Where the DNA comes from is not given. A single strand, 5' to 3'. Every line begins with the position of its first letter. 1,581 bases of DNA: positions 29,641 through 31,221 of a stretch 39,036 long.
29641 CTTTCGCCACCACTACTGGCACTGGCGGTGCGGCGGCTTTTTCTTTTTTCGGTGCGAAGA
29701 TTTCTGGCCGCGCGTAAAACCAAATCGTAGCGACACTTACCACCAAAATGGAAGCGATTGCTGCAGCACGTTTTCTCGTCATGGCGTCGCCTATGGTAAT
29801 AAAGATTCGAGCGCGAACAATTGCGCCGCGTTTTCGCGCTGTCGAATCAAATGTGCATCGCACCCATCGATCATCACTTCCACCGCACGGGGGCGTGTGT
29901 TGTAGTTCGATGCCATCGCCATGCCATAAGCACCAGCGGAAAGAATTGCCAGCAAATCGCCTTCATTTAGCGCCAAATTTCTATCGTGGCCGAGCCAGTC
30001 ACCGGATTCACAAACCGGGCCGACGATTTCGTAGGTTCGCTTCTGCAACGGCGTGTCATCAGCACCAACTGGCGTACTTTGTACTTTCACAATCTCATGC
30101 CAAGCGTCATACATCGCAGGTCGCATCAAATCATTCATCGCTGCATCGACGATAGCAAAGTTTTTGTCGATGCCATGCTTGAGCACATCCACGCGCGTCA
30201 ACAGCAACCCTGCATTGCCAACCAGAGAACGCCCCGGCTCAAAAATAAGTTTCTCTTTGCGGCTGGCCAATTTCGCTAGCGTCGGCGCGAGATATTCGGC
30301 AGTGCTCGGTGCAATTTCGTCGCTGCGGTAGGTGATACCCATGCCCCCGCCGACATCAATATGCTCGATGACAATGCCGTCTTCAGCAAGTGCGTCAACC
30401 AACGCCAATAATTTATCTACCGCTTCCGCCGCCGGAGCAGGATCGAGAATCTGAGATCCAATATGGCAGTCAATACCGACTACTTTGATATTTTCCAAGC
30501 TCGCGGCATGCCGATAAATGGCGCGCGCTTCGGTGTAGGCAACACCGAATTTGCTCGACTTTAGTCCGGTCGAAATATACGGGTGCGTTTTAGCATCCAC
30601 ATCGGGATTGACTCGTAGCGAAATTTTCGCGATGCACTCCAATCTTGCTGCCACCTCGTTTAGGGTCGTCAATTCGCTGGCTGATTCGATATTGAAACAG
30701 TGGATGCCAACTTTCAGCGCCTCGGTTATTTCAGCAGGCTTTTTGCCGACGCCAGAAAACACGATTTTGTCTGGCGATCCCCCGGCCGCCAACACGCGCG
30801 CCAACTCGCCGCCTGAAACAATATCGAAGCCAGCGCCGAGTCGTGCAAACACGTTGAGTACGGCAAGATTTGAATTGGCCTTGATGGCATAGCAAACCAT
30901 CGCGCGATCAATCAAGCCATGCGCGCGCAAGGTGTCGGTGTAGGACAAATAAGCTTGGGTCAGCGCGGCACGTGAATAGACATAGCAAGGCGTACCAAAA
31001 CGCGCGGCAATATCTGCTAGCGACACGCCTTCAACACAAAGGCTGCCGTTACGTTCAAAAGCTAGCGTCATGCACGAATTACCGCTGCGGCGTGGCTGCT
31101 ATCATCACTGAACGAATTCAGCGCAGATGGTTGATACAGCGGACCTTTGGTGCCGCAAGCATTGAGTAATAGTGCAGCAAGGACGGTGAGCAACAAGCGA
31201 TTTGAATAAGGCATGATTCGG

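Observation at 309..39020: Hyper-abundant ~25-bp motif (TTRAC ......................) scattered through genes and spacers on both strands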

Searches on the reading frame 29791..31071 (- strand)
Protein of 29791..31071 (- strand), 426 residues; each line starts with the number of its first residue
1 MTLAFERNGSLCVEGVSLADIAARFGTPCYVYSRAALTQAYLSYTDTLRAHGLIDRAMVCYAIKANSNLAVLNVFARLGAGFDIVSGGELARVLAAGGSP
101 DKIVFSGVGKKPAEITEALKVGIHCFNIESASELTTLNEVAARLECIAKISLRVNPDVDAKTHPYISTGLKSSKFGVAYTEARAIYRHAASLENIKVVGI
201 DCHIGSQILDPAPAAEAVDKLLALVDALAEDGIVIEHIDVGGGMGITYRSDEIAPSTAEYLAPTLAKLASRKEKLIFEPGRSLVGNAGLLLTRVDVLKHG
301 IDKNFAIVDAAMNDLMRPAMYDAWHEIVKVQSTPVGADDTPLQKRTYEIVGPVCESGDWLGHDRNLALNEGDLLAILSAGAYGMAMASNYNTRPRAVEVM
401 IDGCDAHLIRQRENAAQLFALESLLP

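Call 10: search_protein_families(library=ncbifam, proteins=[window:29791-31071:-], max_evalue=0.00001)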
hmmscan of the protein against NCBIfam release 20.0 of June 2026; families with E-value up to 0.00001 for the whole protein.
window:29791-31071:- (426 aa): 8 families
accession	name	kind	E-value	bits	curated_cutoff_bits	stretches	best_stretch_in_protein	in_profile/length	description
TIGR01048.1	lysA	equivalog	4.4e-152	506.4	297.9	1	7-422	5-416/417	diaminopimelate decarboxylase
NF006515.0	PRK08961.1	equivalog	6.9e-70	236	802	1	24-402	500-860/861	bifunctional aspartate kinase/diaminopimelate decarboxylase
TIGR03099.1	dCO2ase_PEP1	hypoth_equivalog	1.7e-60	205.2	478.45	1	7-401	4-398/398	pyridoxal-dependent decarboxylase, exosortase A system-associated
NF052544.1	OrLyDeCDokD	equivalog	1.7e-54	185.1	700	1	6-418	21-455/461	ornithine/lysine decarboxylase DokD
NF041039.1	FslC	exception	5.5e-25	88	500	1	19-390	20-393/418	rhizoferrin biosystnesis N-citrylornithine decarboxylase FslC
NF003763.0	PRK05354.1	equivalog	5.8e-16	58.1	369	1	57-255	98-304/636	biosynthetic arginine decarboxylase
TIGR01273.1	speA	equivalog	2.1e-14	52.9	624.1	1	60-250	94-291/624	arginine decarboxylase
TIGR01047.1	nspC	equivalog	5.3e-09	35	409.05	1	27-391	3-349/380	carboxynorspermidine decarboxylase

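Call 17: search_solved_structures(query=window:29791-31071:-, show_alignments=2, max_evalue=1e-30)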
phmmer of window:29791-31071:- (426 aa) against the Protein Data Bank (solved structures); distinct sequences matched with E-value up to 1e-30: 23.
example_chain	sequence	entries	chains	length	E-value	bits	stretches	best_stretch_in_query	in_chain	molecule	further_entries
3n2b_A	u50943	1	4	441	7.8e-148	496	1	5-426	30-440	Diaminopimelate decarboxylase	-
4xg1_A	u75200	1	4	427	5.2e-141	473.5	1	5-426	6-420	Diaminopimelate decarboxylase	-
2p3e_A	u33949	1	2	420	6.6e-119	400.7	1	7-415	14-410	Diaminopimelate decarboxylase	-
3vab_A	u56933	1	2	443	7.9e-113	380.7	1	7-424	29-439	Diaminopimelate decarboxylase 1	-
2qgh_A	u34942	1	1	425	1.5e-89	304.1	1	24-422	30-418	Diaminopimelate decarboxylase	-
3c5q_A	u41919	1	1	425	2.8e-89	303.2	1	24-422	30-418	Diaminopimelate decarboxylase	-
1twi_A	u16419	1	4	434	2.9e-87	296.5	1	7-422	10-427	Diaminopimelate decarboxylase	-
1tuf_A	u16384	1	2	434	2.9e-87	296.5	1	7-422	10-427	Diaminopimelate decarboxylase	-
6n2f_A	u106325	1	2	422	5.5e-69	236.3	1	8-402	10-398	Diaminopimelate decarboxylase 2, chloroplastic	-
6n2a_A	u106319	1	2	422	4.2e-68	233.4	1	8-402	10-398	Diaminopimelate decarboxylase 1, chloroplastic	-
2yxx_A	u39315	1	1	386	1.6e-61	211.8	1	20-419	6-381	Diaminopimelate decarboxylase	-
1knw_A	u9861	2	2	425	6.9e-47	163.6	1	18-424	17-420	Diaminopimelate decarboxylase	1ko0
1hkv_A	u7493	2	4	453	7e-46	160.2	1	8-422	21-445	DIAMINOPIMELATE DECARBOXYLASE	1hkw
2o0t_A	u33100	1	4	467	8.2e-46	160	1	8-422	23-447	Diaminopimelate decarboxylase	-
5x7m_A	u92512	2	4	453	6.9e-45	157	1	6-424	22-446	Diaminopimelate decarboxylase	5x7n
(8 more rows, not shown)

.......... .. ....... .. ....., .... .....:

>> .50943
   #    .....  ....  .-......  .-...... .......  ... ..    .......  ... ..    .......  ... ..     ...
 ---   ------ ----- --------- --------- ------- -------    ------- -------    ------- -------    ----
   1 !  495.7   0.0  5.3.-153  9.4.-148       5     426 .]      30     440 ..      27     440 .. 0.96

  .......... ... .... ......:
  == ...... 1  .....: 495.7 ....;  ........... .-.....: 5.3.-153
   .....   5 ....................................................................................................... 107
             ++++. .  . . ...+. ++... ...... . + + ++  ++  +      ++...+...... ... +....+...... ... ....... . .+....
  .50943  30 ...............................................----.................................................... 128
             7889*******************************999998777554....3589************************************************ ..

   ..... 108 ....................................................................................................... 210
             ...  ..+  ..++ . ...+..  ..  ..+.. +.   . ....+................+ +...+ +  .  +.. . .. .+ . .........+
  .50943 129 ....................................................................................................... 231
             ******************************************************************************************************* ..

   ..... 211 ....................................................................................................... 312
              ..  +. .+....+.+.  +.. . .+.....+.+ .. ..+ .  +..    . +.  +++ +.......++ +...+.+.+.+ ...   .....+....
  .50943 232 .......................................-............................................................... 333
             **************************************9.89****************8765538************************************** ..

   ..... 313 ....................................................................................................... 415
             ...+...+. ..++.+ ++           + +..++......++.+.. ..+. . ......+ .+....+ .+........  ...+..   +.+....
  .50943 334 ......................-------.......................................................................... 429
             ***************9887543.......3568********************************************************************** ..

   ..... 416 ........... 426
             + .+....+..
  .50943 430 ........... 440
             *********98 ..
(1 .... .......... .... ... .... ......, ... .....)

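Call 18: find_homologous_proteins(query=window:29791-31071:-, max_evalue=1e-100)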
Query window:29791-31071:- (426 aa): 8000 proteins with E <= 1e-100 among 8000 candidates; the best 120 are listed.
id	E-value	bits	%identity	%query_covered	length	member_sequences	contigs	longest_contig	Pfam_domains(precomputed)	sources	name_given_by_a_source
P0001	2.6e-278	941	100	100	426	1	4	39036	PF02784.23,PF00278.29,PF01168.27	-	-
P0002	9.9e-255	863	92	100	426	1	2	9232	PF02784.23,PF00278.29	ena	-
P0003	1.1e-236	803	85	100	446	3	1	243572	PF02784.23,PF00278.29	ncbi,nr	ncbi:MAG: diaminopimelate decarboxylase [Rhodocyclaceae bacterium]|nr:diaminopimelate decarboxylase 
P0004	5.9e-236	801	85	100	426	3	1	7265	PF02784.23,PF00278.29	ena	-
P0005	2.0e-211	720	77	100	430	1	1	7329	PF02784.23,PF00278.29,PF01168.27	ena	-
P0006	2.3e-209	713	77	81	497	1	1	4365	PF02784.23,PF00278.29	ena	-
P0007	1.1e-208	711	75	100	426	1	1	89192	PF02784.23,PF00278.29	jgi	jgi:diaminopimelate decarboxylase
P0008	1.9e-204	697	77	97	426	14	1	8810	PF02784.23,PF00278.29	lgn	-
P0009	8.1e-204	695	76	100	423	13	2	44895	PF02784.23,PF00278.29,PF01168.27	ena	-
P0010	2.1e-202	691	76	100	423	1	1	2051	PF02784.23,PF00278.29,PF01168.27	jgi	jgi:diaminopimelate decarboxylase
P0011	2.7e-202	690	76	100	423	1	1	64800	PF02784.23,PF00278.29,PF01168.27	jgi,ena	jgi:diaminopimelate decarboxylase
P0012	4.6e-202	689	76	100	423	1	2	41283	PF02784.23,PF00278.29,PF01168.27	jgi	jgi:diaminopimelate decarboxylase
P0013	8.8e-202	689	77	98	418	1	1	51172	PF02784.23,PF00278.29,PF01168.27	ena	-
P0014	2.3e-201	687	75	100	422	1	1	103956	PF02784.23,PF00278.29,PF01168.27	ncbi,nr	ncbi:MAG: diaminopimelate decarboxylase [Rhodocyclales bacterium]|nr:diaminopimelate decarboxylase [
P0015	2.7e-201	687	75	100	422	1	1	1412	PF02784.23,PF00278.29,PF01168.27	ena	-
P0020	1.2e-200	685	76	100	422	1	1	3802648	PF02784.23,PF00278.29,PF01168.27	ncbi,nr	ncbi:diaminopimelate decarboxylase [Sulfuritalea hydrogenivorans]|nr:diaminopimelate decarboxylase [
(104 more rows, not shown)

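Call 20: find_encoding_contigs(protein=P0003, flank=10000, max_places=3)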
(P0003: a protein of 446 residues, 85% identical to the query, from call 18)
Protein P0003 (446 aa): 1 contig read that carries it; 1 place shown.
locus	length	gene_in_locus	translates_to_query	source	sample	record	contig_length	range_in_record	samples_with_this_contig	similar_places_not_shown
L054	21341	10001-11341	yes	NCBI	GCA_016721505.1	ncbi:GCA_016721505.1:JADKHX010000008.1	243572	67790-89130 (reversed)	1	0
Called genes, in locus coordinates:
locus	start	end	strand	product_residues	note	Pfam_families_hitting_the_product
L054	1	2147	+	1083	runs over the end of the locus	PF22673:MCP-like_PDC_1, PF00672:HAMP, PF00989:PAS, PF08447:PAS_3, PF08448:PAS_4, PF13426:PAS_9, PF00989:PAS, PF13426:PAS_9, +5 more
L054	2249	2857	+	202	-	PF00702:Hydrolase, PF12710:HAD, PF08282:Hydrolase_3 (faint)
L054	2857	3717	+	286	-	PF00551:Formyl_trans_N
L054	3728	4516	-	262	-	PF01790:LGT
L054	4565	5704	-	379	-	PF00155:Aminotran_1_2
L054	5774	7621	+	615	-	PF00920:ILVD_EDD_N, PF24877:ILV_EDD_C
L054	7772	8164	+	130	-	PF00072:Response_reg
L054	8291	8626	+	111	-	PF00034:Cytochrom_C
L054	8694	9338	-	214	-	PF00034:Cytochrom_C, PF13442:Cytochrome_CBB3 (weak)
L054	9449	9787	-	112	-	PF01491:Frataxin_Cyay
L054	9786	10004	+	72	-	PF13627:LptM_cons (weak)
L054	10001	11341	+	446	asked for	PF00278:Orn_DAP_Arg_deC, PF02784:Orn_Arg_deC_N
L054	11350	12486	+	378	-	PF25919:BSH_CusB (faint), PF25917:BSH_RND, PF25973:BSH_CzcB (faint), PF25944:Beta-barrel_RND, PF25967:RND-MFP_C, PF25975:CzcB_C (weak), PF25989:YknX_C (weak)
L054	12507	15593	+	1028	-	PF00873:ACR_tran, PF03176:MMPL (weak)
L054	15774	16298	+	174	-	PF04608:PgpA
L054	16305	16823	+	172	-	PF02464:CinA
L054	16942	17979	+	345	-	PF00154:RecA_N, PF06745:ATPase (weak), PF08423:Rad51 (faint), PF27531:MT3502_N (weak), PF21096:RecA_C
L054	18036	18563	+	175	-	PF21982:RecX_HTH1, PF02631:RecX_HTH2, PF21981:RecX_HTH3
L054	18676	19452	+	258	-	PF00005:ABC_tran, PF12399:BCA_ABC_TP_C (weak)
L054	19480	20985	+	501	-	PF00309:Sigma54_AID, PF04963:Sigma54_CBD, PF04552:Sigma54_DBD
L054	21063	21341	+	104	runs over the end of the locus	PF02482:Ribosomal_S30AE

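Call 21: find_encoding_contigs(protein=P0002, flank=10000, max_places=3)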
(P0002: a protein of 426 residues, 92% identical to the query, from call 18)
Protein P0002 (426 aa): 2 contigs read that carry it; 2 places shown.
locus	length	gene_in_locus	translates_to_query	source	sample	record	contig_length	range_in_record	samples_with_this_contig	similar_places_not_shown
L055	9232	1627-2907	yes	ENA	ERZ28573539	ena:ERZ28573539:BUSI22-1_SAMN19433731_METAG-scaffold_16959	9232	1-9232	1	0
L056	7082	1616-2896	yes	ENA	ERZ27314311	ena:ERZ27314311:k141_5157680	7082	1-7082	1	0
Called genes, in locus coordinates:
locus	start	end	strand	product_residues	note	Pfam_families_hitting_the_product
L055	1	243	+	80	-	?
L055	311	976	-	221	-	PF00034:Cytochrom_C, PF13442:Cytochrome_CBB3 (weak), PF00034:Cytochrom_C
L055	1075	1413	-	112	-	PF01491:Frataxin_Cyay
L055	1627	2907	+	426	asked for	PF00278:Orn_DAP_Arg_deC, PF02784:Orn_Arg_deC_N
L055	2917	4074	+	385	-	PF25919:BSH_CusB (faint), PF25917:BSH_RND, PF25944:Beta-barrel_RND, PF25967:RND-MFP_C, PF25989:YknX_C (weak), PF25975:CzcB_C (weak)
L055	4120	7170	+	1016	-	PF00873:ACR_tran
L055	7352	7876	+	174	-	PF04608:PgpA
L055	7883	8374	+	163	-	PF02464:CinA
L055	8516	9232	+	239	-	?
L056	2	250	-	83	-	?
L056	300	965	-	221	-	PF00034:Cytochrom_C, PF13442:Cytochrome_CBB3 (weak), PF00034:Cytochrom_C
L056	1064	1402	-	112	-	PF01491:Frataxin_Cyay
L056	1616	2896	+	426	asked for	PF00278:Orn_DAP_Arg_deC, PF02784:Orn_Arg_deC_N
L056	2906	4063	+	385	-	PF25919:BSH_CusB (faint), PF25917:BSH_RND, PF25973:BSH_CzcB (weak), PF25944:Beta-barrel_RND, PF25967:RND-MFP_C, PF25989:YknX_C (weak), PF25975:CzcB_C (weak)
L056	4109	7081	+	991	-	?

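Call 22: find_encoding_contigs(protein=P0001, flank=10000, max_places=6)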
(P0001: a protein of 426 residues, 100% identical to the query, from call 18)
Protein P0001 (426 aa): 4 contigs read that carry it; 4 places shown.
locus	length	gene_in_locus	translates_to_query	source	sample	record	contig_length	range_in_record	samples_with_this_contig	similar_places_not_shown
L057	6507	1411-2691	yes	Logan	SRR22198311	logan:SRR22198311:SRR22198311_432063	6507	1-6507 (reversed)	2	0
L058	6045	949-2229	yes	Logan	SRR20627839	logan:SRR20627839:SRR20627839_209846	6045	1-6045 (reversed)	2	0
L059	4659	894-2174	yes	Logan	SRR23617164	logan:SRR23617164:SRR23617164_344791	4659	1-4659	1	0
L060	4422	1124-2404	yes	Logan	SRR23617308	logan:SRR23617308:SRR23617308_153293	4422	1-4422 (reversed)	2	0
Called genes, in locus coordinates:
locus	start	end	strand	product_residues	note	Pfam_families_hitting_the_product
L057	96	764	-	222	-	PF00034:Cytochrom_C, PF13442:Cytochrome_CBB3 (weak), PF00034:Cytochrom_C, PF13442:Cytochrome_CBB3 (weak)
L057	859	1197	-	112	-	PF01491:Frataxin_Cyay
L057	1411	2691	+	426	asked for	PF00278:Orn_DAP_Arg_deC, PF01168:Ala_racemase_N (faint), PF02784:Orn_Arg_deC_N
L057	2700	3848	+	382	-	PF25919:BSH_CusB (faint), PF25876:HH_MFP_RND (faint), PF25917:BSH_RND, PF25944:Beta-barrel_RND, PF25967:RND-MFP_C, PF25975:CzcB_C (weak), PF25989:YknX_C (weak)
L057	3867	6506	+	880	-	?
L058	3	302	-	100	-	?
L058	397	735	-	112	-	PF01491:Frataxin_Cyay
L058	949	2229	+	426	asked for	PF00278:Orn_DAP_Arg_deC, PF01168:Ala_racemase_N (faint), PF02784:Orn_Arg_deC_N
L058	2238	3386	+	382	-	PF25919:BSH_CusB (faint), PF25876:HH_MFP_RND (faint), PF25917:BSH_RND, PF25944:Beta-barrel_RND, PF25967:RND-MFP_C, PF25975:CzcB_C (weak), PF25989:YknX_C (weak)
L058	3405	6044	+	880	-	?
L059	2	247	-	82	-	?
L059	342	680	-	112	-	PF01491:Frataxin_Cyay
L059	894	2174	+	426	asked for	PF00278:Orn_DAP_Arg_deC, PF01168:Ala_racemase_N (faint), PF02784:Orn_Arg_deC_N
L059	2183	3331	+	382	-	PF25919:BSH_CusB (faint), PF25876:HH_MFP_RND (faint), PF25917:BSH_RND, PF25944:Beta-barrel_RND, PF25967:RND-MFP_C, PF25975:CzcB_C (weak), PF25989:YknX_C (weak)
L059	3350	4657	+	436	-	?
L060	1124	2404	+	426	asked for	PF00278:Orn_DAP_Arg_deC, PF01168:Ala_racemase_N (faint), PF02784:Orn_Arg_deC_N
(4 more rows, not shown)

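Call 32: find_encoding_contigs(protein=P0020, flank=10000, max_places=1)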
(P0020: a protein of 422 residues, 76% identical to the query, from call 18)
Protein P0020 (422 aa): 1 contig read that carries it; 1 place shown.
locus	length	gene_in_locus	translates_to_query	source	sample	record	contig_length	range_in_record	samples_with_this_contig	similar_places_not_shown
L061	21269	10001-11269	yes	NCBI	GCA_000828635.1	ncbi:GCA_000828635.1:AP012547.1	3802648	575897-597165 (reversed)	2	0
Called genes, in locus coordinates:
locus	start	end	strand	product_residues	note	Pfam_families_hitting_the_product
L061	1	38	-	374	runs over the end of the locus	PF01966:HD, PF13286:HD_assoc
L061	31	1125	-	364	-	PF00465:Fe-ADH (weak), PF13685:Fe-ADH_2, PF01761:DHQ_synthase, PF24621:DHQS_C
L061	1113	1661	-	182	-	PF13238:AAA_18, PF13671:AAA_33 (weak), PF01202:SKI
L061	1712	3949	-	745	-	PF11741:AMIN, PF03958:Secretin_N, PF00263:Secretin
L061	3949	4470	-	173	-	PF04351:PilP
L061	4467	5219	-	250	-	PF04350:PilO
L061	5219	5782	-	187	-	PF05137:PilN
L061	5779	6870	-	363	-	PF11104:PilM_2, PF14450:FtsA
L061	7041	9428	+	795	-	PF00912:Transgly, PF17092:PCB_OB, PF00905:Transpeptidase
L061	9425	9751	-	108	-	PF01491:Frataxin_Cyay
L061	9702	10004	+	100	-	PF13627:LptM_cons (weak)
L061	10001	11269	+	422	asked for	PF00278:Orn_DAP_Arg_deC, PF01168:Ala_racemase_N (weak), PF02784:Orn_Arg_deC_N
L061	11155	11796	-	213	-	-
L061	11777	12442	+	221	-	PF25954:Beta-barrel_RND_2 (weak), PF25975:CzcB_C (faint), PF25989:YknX_C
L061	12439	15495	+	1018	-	PF00873:ACR_tran, PF02355:SecD_SecF_C (weak)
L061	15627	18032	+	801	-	PF24814:WD40_Prp19 (weak), PF25174:Beta-prop_THOC3, PF23381:Beta-prop_IFT122_1st, PF25173:Beta-prop_WDR3_1st (weak), PF25175:Beta-prop_WDR5, PF25174:Beta-prop_THOC3 (weak), PF25175:Beta-prop_WDR5 (weak), PF00656:Peptidase_C14, +9 more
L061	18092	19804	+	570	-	PF00656:Peptidase_C14, PF00595:PDZ (faint), PF13180:PDZ_2, PF17820:PDZ_6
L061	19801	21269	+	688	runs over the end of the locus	PF00656:Peptidase_C14, PF03781:FGE-sulfatase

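Call 33: find_encoding_contigs(protein=P0006, flank=10000, max_places=2)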
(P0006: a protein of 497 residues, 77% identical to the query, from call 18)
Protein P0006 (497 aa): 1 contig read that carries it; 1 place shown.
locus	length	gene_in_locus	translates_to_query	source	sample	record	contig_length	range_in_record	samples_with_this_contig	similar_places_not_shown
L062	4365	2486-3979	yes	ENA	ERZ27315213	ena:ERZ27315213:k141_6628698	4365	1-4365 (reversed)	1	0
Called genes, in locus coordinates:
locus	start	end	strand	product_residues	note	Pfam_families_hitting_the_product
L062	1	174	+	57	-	?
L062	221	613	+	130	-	PF00072:Response_reg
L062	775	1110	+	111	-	PF00034:Cytochrom_C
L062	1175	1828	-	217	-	PF00034:Cytochrom_C, PF13442:Cytochrome_CBB3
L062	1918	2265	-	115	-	PF01491:Frataxin_Cyay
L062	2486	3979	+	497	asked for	PF00278:Orn_DAP_Arg_deC, PF02784:Orn_Arg_deC_N, PF00278:Orn_DAP_Arg_deC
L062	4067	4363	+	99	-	?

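Call 34: find_encoding_contigs(protein=P0007, flank=10000, max_places=1)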
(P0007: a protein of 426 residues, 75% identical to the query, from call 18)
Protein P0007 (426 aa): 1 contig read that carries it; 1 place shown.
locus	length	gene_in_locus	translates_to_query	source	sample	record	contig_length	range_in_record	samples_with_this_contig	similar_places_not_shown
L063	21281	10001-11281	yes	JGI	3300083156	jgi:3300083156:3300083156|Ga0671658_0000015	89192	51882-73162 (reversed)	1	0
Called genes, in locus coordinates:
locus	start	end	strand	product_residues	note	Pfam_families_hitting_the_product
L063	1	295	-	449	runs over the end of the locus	PF13000:Acatn, PF07690:MFS_1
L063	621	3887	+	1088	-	PF22673:MCP-like_PDC_1, PF00672:HAMP, PF00989:PAS, PF08447:PAS_3, PF08448:PAS_4, PF13426:PAS_9, PF13426:PAS_9, PF00990:GGDEF, +4 more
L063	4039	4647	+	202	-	PF00702:Hydrolase, PF12710:HAD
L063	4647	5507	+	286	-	PF00551:Formyl_trans_N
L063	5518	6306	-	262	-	PF01790:LGT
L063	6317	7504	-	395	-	PF00155:Aminotran_1_2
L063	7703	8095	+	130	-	PF00072:Response_reg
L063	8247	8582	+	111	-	PF00034:Cytochrom_C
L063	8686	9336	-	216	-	PF00034:Cytochrom_C, PF13442:Cytochrome_CBB3 (weak), PF00034:Cytochrom_C, PF13442:Cytochrome_CBB3 (weak)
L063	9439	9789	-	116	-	PF01491:Frataxin_Cyay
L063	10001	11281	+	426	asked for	PF00278:Orn_DAP_Arg_deC, PF02784:Orn_Arg_deC_N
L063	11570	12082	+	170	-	PF04608:PgpA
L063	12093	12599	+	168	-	PF02464:CinA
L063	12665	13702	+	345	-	PF00154:RecA_N, PF06745:ATPase (weak), PF08423:Rad51 (faint), PF27531:MT3502_N (weak), PF21096:RecA_C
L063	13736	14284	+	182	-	PF21982:RecX_HTH1, PF02631:RecX_HTH2, PF21981:RecX_HTH3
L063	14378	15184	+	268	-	PF00005:ABC_tran, PF12399:BCA_ABC_TP_C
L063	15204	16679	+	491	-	PF00309:Sigma54_AID, PF04963:Sigma54_CBD, PF04552:Sigma54_DBD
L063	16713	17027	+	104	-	PF02482:Ribosomal_S30AE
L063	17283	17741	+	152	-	PF00359:PTS_EIIA_2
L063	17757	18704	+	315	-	PF02603:Hpr_kinase_N, PF07475:Hpr_kinase_C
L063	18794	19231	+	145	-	-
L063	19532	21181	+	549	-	PF27104:FimW_N, PF27125:FimW_C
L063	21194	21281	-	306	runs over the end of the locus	PF00561:Abhydrolase_1, PF12697:Abhydrolase_6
